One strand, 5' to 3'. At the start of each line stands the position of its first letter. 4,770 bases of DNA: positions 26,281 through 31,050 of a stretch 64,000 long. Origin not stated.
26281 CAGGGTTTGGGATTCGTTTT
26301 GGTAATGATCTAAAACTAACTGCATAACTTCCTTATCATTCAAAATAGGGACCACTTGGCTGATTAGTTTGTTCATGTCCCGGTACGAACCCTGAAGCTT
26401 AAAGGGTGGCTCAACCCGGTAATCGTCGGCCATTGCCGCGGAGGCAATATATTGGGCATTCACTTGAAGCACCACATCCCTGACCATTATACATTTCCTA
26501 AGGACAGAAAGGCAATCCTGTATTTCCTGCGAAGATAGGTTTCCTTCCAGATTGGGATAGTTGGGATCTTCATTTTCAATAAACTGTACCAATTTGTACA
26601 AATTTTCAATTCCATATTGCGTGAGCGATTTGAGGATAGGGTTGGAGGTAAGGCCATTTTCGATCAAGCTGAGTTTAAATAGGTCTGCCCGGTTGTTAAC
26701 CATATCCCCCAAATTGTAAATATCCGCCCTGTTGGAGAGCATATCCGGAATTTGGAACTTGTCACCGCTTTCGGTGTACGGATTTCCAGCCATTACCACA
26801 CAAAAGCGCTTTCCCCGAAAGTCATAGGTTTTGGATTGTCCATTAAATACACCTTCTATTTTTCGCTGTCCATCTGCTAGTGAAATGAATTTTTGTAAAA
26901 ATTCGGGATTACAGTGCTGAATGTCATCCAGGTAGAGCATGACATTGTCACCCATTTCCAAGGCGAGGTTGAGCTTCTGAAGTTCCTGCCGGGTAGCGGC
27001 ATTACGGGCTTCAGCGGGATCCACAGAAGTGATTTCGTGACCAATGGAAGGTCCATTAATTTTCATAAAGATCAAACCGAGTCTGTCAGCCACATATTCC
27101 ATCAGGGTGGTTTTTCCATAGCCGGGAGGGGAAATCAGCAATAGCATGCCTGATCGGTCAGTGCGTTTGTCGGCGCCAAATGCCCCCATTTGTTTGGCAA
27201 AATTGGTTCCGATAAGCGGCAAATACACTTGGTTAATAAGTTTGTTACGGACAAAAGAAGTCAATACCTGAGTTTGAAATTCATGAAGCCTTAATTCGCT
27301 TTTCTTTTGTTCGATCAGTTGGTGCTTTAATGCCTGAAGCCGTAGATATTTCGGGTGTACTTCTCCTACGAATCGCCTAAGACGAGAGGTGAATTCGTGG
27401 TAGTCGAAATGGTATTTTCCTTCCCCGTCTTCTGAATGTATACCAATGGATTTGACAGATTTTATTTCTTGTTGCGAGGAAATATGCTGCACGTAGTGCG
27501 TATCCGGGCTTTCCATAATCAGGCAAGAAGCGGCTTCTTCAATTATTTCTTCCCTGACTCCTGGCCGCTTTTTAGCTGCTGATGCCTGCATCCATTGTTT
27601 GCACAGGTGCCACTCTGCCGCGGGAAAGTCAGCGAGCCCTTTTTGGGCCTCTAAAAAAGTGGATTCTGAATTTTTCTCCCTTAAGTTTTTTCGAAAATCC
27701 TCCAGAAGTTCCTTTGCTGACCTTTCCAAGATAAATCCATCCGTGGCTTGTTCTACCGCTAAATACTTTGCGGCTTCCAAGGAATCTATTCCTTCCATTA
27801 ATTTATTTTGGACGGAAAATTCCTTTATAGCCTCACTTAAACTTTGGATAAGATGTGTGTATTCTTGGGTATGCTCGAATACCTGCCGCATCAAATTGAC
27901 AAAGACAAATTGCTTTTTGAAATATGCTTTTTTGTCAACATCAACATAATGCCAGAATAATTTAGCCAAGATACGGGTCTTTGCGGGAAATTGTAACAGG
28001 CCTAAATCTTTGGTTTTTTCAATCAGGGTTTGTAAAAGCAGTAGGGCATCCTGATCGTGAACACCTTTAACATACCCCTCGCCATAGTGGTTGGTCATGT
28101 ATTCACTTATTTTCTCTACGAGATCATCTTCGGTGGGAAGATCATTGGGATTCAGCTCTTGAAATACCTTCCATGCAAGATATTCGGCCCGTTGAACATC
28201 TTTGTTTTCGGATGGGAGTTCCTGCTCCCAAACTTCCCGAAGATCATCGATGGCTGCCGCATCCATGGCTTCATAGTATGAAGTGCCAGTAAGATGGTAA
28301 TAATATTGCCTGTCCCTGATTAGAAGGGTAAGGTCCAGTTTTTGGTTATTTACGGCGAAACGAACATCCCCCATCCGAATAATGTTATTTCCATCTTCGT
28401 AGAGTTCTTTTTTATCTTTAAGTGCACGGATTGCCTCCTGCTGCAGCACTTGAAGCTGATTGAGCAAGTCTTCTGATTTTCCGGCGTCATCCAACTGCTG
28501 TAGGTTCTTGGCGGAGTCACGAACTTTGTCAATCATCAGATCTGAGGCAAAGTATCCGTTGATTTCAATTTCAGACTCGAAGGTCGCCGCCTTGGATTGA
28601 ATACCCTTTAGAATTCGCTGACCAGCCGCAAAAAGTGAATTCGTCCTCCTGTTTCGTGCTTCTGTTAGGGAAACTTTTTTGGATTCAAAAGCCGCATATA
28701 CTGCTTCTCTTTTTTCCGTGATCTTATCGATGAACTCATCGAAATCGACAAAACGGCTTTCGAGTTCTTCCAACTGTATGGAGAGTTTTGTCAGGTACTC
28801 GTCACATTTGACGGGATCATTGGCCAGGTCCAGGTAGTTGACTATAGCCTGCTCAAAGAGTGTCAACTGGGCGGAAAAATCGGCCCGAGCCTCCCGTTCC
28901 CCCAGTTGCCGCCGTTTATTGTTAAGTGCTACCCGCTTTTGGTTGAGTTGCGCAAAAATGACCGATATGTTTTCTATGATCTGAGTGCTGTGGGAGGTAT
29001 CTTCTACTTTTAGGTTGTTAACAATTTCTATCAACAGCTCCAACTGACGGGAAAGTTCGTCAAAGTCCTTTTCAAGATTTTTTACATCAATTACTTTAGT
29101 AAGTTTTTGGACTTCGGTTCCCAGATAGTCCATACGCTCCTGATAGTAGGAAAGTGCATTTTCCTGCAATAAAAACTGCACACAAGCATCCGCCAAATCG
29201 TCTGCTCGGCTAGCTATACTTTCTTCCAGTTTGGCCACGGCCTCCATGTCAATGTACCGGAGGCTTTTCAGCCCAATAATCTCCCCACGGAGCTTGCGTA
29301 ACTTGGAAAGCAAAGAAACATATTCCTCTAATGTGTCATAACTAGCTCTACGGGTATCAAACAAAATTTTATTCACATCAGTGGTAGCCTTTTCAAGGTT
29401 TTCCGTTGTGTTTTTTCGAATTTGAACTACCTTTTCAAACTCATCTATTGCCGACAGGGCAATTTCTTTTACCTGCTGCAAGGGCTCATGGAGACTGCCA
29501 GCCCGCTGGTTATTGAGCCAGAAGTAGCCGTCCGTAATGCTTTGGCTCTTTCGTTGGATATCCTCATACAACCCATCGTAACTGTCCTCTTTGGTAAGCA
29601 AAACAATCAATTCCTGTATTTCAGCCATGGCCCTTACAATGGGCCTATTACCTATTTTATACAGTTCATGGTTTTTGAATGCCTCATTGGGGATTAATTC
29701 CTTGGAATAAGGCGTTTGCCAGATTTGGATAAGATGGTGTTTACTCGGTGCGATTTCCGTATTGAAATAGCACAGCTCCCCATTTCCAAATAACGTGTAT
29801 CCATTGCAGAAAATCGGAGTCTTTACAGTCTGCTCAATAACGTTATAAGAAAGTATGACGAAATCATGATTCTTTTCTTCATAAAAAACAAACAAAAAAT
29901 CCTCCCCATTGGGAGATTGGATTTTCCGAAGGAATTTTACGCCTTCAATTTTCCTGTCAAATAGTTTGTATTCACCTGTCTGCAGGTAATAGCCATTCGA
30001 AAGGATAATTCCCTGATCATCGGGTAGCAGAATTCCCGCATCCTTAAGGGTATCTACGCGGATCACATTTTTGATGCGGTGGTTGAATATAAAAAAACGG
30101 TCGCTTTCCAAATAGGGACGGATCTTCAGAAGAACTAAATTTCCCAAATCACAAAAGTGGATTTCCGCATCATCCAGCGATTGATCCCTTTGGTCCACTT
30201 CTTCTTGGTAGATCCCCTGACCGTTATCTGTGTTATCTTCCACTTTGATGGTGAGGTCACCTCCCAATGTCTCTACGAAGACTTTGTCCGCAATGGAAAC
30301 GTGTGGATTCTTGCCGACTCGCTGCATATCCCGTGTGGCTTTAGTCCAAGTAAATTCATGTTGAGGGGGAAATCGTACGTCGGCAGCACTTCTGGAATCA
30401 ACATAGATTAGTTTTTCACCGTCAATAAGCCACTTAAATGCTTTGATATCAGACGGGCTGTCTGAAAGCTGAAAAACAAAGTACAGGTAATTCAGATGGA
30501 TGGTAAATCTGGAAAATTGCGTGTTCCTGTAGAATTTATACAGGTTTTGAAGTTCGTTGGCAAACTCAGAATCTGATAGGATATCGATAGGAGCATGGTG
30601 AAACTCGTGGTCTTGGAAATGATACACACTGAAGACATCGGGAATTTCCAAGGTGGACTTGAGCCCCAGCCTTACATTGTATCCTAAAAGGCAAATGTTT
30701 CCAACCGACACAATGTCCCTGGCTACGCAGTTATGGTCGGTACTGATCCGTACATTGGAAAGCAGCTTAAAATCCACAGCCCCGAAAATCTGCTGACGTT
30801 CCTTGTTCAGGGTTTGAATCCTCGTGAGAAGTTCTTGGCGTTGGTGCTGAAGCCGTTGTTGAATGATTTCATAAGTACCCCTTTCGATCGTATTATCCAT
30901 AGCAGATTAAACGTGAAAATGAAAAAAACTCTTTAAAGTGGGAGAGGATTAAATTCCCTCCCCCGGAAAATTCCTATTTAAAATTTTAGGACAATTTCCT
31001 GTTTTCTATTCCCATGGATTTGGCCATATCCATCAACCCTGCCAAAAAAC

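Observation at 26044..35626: Candidate membrane-remodelling/stress module: XRE regulator + operator, then YbjN-like, PspA/IM30, YqiJ/NfeD-like, flotillin and a 1618-aa coiled-coil AAA+ ATPase in one operon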

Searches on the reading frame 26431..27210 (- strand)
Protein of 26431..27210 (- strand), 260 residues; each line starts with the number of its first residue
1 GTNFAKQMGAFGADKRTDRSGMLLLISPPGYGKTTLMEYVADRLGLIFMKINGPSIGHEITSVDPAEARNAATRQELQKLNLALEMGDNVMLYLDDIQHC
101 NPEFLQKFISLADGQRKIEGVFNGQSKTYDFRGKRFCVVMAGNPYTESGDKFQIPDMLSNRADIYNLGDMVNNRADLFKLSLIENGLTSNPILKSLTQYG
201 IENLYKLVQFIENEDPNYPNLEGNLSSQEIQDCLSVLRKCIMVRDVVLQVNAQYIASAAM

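Call 112: search_solved_structures(query=A6, max_evalue=0.01, show_alignments=2)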
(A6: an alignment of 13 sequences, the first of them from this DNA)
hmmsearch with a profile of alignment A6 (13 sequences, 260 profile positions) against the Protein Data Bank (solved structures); distinct sequences matched with E-value up to 0.01: 96 (the best 60 are shown).
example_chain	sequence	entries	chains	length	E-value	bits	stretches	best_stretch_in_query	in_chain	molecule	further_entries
9bji_A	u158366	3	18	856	1e-06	31.5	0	23-58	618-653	Nuclear valosin-containing protein-like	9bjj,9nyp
6chs_H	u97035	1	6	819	4.1e-06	29.5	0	23-64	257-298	Putative cell division control protein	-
7wub_C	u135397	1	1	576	4.1e-06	29.5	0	23-62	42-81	Transitional endoplasmic reticulum ATPase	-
7wub_D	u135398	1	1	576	4.1e-06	29.5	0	23-62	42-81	Transitional endoplasmic reticulum ATPase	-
6mck_A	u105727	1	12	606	4.7e-06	29.3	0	23-62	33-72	Transitional endoplasmic reticulum ATPase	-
5vc7_A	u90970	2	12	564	5.6e-06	29.1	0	24-76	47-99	VCP-like ATPase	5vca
7rlj_A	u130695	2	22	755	6.6e-06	28.8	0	23-62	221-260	Transitional endoplasmic reticulum ATPase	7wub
8yka_A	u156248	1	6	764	6.8e-06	28.8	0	23-62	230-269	Transitional endoplasmic reticulum ATPase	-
5c18_A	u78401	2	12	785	7.2e-06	28.7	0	23-62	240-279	Transitional endoplasmic reticulum ATPase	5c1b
7y4w_A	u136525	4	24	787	7.4e-06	28.7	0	23-62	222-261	Transitional endoplasmic reticulum ATPase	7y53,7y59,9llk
7lmy_A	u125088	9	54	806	7.7e-06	28.6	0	23-62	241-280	Transitional endoplasmic reticulum ATPase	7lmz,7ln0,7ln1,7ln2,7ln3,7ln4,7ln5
7k57_A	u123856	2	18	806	7.7e-06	28.6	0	23-62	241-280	Transitional endoplasmic reticulum ATPase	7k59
7l5w_A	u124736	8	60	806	7.7e-06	28.6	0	23-62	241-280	Transitional endoplasmic reticulum ATPase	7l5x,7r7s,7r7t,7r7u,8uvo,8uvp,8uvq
10qq_A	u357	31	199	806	7.7e-06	28.6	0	23-62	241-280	Transitional endoplasmic reticulum ATPase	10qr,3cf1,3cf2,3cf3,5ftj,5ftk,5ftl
5c19_A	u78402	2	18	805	7.7e-06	28.6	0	23-62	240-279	Transitional endoplasmic reticulum ATPase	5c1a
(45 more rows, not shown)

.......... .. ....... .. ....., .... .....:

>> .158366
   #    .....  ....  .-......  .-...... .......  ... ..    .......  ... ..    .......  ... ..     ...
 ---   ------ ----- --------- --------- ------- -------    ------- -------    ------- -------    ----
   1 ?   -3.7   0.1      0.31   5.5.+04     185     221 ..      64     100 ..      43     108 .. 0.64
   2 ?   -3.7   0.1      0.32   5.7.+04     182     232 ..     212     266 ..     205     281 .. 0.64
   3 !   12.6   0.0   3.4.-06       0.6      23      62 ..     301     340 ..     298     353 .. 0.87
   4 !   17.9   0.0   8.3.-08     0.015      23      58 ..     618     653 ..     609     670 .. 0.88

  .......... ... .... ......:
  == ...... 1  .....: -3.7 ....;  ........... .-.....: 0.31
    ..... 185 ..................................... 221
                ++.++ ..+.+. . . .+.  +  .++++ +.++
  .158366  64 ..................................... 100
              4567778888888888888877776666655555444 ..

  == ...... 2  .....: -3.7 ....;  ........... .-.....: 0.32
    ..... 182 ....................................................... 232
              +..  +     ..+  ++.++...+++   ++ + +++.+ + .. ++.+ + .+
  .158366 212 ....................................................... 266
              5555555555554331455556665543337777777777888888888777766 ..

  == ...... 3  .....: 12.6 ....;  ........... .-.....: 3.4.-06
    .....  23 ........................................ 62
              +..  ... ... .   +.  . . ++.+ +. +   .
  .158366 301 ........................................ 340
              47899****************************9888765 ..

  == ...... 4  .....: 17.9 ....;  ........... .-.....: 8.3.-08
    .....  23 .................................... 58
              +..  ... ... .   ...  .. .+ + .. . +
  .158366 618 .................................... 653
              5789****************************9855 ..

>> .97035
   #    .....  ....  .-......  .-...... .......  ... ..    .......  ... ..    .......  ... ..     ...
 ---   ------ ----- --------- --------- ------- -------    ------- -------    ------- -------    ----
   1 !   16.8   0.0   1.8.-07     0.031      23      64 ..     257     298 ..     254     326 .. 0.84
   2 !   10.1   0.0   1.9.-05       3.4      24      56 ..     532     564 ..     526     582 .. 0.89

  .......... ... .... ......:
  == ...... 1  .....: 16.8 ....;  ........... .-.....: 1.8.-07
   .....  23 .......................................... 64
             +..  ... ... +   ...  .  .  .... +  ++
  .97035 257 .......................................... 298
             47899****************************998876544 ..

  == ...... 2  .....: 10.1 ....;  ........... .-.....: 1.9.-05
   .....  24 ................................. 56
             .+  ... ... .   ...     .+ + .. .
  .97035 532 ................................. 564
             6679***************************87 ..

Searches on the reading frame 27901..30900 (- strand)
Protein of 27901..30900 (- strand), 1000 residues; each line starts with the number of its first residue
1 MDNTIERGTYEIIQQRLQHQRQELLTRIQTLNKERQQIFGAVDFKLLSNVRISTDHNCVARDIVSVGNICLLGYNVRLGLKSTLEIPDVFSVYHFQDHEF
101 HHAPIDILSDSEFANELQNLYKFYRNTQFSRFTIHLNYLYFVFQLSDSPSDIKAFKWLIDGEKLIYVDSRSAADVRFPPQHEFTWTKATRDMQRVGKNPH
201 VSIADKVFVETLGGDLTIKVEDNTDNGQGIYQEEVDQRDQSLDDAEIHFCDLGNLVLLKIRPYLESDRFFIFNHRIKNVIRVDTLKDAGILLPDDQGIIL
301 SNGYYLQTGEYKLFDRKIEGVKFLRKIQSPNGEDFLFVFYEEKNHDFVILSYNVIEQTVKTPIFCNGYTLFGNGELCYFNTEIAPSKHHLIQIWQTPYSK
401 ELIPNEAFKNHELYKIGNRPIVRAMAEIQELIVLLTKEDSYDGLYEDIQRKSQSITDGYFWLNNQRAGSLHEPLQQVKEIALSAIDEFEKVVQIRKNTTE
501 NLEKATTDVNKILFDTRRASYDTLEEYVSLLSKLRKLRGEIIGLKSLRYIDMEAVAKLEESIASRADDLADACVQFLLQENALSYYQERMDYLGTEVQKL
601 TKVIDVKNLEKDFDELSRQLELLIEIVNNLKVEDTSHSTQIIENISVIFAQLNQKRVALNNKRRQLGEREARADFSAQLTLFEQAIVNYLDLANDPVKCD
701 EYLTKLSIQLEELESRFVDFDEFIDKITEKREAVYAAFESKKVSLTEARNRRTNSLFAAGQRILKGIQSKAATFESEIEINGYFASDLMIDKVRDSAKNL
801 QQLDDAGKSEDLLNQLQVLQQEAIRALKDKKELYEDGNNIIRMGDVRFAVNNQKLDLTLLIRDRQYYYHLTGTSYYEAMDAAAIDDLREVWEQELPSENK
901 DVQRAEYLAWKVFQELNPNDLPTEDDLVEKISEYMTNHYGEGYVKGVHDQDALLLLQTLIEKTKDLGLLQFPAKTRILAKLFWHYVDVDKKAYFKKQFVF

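Call 48: predict_structure(alignment_id=A3)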
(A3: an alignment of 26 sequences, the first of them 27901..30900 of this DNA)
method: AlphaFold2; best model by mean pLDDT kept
length: 1000 residues; sequences in the alignment: 26
mean_pLDDT: 79.4   pTM: 0.52
mean pLDDT of the five models: 79.4, 76.8, 74.7, 68.0, 66.8
residues with pLDDT >= 90: 171; 70-90: 664; 50-70: 117; < 50: 48
segments of 3 or more residues with pLDDT < 50: 1-7, 831-843, 845-856, 886-899
pLDDT, mean of each block of 10 residues (from residue 1): 44 84 90 86 82 88 91 84 85 91 89 90 84 92 87 93 89 87 91 79 85 80 61 63 86 93 87 88 90 91 88 77 90 89 89 86 90 89 85 88 79 85 88 79 82 87 67 89 78 78 88 76 79 84 81 86 84 73 77 77 69 79 68 59 76 77 68 75 83 82 87 77 81 85 81 83 85 80 84 88 82 87 70 35 38 47 61 61 50 40 77 80 87 79 73 89 73 76 82 72
secondary structure, 60 per line:
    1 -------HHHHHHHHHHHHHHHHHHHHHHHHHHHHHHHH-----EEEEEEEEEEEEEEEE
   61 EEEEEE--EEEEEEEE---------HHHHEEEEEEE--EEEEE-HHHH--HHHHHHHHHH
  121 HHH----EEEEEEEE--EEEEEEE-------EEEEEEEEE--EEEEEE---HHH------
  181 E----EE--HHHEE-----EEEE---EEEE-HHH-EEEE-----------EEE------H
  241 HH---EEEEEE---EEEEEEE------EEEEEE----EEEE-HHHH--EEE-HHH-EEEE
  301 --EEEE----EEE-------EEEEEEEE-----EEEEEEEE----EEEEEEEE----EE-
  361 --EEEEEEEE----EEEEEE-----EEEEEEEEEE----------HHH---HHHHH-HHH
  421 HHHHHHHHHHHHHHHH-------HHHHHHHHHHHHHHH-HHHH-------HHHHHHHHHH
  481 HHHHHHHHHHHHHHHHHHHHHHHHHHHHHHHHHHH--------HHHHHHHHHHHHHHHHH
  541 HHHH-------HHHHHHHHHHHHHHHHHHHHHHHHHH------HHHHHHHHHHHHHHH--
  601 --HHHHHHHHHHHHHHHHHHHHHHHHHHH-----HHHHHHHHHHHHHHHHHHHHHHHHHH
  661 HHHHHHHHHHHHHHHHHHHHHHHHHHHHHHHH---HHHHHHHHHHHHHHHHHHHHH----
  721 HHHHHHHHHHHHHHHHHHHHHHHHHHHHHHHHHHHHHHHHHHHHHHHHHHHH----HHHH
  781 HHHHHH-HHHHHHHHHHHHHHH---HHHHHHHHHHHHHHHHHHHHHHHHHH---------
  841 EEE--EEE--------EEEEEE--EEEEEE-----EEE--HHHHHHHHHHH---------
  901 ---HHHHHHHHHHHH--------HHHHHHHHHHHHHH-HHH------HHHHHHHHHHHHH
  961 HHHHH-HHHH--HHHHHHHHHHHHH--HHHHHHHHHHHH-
elements in order (helices of 4 or more, strands of 3 or more residues): H8-39 E45-66 E69-76 H86-89 E90-96 E99-103 H105-108 H111-123 E128-135 E138-144 E152-160 E163-168 E200-203 E207-210 E216-219 E231-233 E246-251 E255-261 E268-273 E278-281 H283-286 E289-291 E297-300 E303-306 E311-313 E321-328 E334-341 E346-353 E363-370 E375-380 E386-395 H412-416 H418-436 H444-458 H460-463 H471-515 H524-544 H552-577 H584-598 H603-629 H635-692 H696-716 H721-772 H777-786 H788-802 H806-831 E841-843 E846-848 E857-862 E865-870 E876-878 H881-891 H904-915 H924-937 H948-965 H967-970 H973-985 H988-999
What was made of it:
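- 29521..30834 (-): N-terminal beta-propeller domain (Pfam DUF3686, residues 23-460). In the model, strands span residues 45-395, preceded by a helix at 8-39. DSSP of the model (call 48).
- Checked: The '~400-aa coiled coil' is a ~420-residue helical region (412-831 in the model, call 48).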

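Call 52: fold_search(model_id=the predicted structure, library=pdb)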
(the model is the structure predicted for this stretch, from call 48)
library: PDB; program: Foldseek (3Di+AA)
matches with E <= 10: 504; with E <= 0.001: 29
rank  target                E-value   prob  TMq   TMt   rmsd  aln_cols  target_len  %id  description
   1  8glv_DA               9.3e-06  1.00  0.12  0.04  39.5       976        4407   12  96-nm repeat unit of doublet microtubules from Chlamydomonas reinhardtii flagella (released 2023-05-31)
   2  8f5p_E                1.2e-05  0.99  0.13  0.12  27.6       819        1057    9  Structure of Leishmania tarentolae IFT-A (state 2) (released 2022-12-21)
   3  8j07_i8               6.0e-05  0.97  0.14  0.11  56.2      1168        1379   11  96nm repeat of human respiratory doublet microtubule and associated axonemal complexes (released 2023-07-26)
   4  8pu0_A                8.1e-05  1.00  0.15  0.13  16.3       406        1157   10  Cryo-EM structure of human Elp123 in complex with tRNA, desulpho-CoA, 5'-deoxyadenosine and methionine (released 2024-04-17)
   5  8f5o_C                1.3e-04  0.66  0.08  0.07  42.1       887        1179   10  Structure of Leishmania tarentolae IFT-A (state 1) (released 2022-12-21)
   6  5l8s_A                1.7e-04  1.00  0.14  0.20  16.9       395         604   10  The crystal structure of a cold-adapted acylaminoacyl peptidase reveals a novel quaternary architecture based on the a (released 2016-11-16)
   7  9d5n_CH               2.2e-04  1.00  0.14  0.21  16.6       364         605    7  48-nm doublet microtubule from Trichomonas vaginalis strain G3 (released 2025-05-14)
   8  4ax4                  2.4e-04  1.00  0.14  0.18  19.4       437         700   12  PROLYL OLIGOPEPTIDASE FROM PORCINE BRAIN, H680A MUTANT (released 2012-09-26)
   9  8otz_f                2.7e-04  1.00  0.14  0.21  17.2       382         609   10  48-nm repeat of the native axonemal doublet microtubule from bovine sperm (released 2023-11-22)
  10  9y6s_7K               2.7e-04  0.75  0.10  0.08  49.9      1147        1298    7  96-nm repeat of the Leishmania tarentolae doublet microtubule (released 2025-12-17)
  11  3vh0_A                3.5e-04  1.00  0.13  0.30  16.3       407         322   10  Crystal structure of E. coli YncE complexed with DNA (released 2011-11-16)
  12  8g2z_0U               3.6e-04  0.87  0.08  0.12  24.3       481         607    9  48-nm doublet microtubule from Tetrahymena thermophila strain CU428 (released 2023-06-14)
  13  12dl_HA               3.8e-04  1.00  0.15  0.33  16.0       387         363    9  Native structure of the cytoplasmic lattice (CPL) asymmetric unit from mouse MII eggs (released 2026-04-08)
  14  4uuy_A                3.8e-04  0.99  0.11  0.25  17.0       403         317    7  Structural Identification of the Vps18 beta-propeller reveals a critical role in the HOPS complex stability and functi (released 2014-10-29)
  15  9e5c_7g               4.0e-04  1.00  0.14  0.23  16.9       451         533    8  Cryo-EM structure of 96 nm repeat of microtubule doublet from T. brucei flagellum (released 2025-03-12)
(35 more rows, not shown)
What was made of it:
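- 29521..30834 (-): Foldseek hits are to propellers: IFT-A, Elp1, prolyl oligopeptidase, YncE and Vps18 (call 52).
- A propeller is a typical substrate- or adaptor-binding domain (call 52).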
